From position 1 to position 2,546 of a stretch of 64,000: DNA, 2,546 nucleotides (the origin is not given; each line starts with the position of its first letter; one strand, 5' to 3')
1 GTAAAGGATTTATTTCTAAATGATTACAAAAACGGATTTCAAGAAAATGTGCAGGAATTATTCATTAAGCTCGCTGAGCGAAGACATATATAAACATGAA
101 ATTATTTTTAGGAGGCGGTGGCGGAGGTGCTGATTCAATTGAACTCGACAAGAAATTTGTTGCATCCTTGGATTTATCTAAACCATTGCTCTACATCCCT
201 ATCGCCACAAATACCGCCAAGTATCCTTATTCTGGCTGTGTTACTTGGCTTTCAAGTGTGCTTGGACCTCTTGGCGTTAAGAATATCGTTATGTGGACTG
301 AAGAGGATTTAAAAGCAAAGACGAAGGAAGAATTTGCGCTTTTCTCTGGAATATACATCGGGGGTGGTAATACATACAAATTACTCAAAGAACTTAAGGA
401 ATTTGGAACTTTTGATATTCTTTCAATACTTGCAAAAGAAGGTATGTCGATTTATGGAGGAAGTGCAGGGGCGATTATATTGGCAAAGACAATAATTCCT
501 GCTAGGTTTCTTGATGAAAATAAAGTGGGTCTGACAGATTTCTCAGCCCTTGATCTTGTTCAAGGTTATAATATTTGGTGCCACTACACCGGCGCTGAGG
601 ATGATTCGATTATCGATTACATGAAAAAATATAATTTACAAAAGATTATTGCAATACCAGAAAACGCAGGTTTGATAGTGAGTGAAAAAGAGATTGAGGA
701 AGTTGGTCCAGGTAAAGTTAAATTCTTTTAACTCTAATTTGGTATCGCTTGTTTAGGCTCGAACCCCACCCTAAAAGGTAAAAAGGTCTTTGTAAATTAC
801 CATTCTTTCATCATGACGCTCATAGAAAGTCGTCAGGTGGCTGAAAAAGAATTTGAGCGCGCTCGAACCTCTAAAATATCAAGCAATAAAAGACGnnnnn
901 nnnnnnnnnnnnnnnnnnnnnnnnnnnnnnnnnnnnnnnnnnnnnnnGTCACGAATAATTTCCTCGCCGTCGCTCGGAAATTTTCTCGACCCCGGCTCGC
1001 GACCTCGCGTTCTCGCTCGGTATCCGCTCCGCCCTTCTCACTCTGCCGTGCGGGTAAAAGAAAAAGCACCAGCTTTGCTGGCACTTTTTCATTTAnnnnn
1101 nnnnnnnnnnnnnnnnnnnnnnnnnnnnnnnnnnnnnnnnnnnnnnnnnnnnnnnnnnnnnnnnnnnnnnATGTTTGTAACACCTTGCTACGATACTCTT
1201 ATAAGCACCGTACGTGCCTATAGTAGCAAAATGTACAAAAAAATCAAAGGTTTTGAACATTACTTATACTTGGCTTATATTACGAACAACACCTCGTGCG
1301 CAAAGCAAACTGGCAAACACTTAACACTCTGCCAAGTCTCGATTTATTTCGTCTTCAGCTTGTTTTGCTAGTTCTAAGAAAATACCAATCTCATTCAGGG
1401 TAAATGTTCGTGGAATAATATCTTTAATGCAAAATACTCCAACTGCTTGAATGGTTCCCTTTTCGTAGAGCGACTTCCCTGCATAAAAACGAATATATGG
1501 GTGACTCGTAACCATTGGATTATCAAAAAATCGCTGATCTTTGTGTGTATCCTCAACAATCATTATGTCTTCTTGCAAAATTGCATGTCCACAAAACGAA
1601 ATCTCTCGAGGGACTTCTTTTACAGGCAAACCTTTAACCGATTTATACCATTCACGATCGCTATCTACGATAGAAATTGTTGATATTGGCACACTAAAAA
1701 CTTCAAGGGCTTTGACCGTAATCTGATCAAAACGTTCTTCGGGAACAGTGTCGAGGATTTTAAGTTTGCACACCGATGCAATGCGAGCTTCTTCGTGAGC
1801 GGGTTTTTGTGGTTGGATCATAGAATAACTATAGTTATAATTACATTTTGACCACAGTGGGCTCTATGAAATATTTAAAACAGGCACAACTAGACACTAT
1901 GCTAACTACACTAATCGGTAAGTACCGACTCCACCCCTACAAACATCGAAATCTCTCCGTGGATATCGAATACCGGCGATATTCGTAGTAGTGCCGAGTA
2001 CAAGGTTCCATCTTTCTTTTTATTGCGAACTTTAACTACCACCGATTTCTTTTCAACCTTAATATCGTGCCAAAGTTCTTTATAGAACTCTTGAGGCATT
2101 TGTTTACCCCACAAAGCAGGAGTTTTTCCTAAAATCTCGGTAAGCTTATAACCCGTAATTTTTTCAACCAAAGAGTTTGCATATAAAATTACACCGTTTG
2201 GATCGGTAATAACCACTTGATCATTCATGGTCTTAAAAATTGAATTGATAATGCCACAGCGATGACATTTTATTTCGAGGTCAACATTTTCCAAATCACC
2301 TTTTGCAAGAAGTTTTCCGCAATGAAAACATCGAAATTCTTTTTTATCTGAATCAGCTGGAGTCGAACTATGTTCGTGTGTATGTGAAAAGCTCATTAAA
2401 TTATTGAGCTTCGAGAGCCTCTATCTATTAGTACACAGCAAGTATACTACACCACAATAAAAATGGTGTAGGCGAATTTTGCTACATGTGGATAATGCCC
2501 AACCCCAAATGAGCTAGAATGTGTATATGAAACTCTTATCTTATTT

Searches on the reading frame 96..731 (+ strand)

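Call 78: search_protein_families(library=pfam, proteins=[window:96-731:+], max_evalue=0.001)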
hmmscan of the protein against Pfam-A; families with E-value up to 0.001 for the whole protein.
window:96-731:+ (211 aa): 1 family
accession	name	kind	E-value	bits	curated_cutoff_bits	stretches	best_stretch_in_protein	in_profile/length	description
PF03575.23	Peptidase_S51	-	9.7e-25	87.9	23.9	1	15-202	16-205/206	Peptidase family S51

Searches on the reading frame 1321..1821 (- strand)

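Call 78: search_protein_families(library=pfam, proteins=[window:1321-1821:-], max_evalue=0.001)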
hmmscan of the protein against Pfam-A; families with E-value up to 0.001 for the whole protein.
window:1321-1821:- (166 aa): 1 family
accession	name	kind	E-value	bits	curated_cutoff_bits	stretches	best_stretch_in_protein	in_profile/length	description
PF01590.32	GAF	-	5.6e-10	40.3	22.4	1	27-157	2-131/133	GAF domain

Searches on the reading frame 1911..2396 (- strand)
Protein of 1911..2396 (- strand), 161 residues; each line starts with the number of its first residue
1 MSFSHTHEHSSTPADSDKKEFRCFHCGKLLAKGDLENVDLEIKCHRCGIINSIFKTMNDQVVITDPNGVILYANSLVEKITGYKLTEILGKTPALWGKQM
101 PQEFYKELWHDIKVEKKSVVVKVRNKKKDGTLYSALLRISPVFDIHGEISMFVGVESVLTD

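Call 78: search_protein_families(library=pfam, proteins=[window:1911-2396:-], max_evalue=0.001)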
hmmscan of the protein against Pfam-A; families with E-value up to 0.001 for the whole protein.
window:1911-2396:- (161 aa): 6 families
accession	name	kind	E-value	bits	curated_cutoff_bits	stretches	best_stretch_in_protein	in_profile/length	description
PF00989.32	PAS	-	1.8e-14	54.2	22.6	1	52-155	5-109/113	PAS fold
PF13426.13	PAS_9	-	1e-10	42.2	27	1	60-155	3-97/103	PAS domain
PF10122.14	Zn_ribbon_Com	-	2.2e-09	37.1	22.9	1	18-53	2-36/52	Mu-like prophage protein Com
PF08447.18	PAS_3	-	3.9e-06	27.5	25.6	1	70-155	1-88/89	PAS fold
PF08448.16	PAS_4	-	5.8e-06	27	23.1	1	56-153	3-99/110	PAS fold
PF13188.13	PAS_8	-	0.0004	20.6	21.8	1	51-90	4-40/65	PAS domain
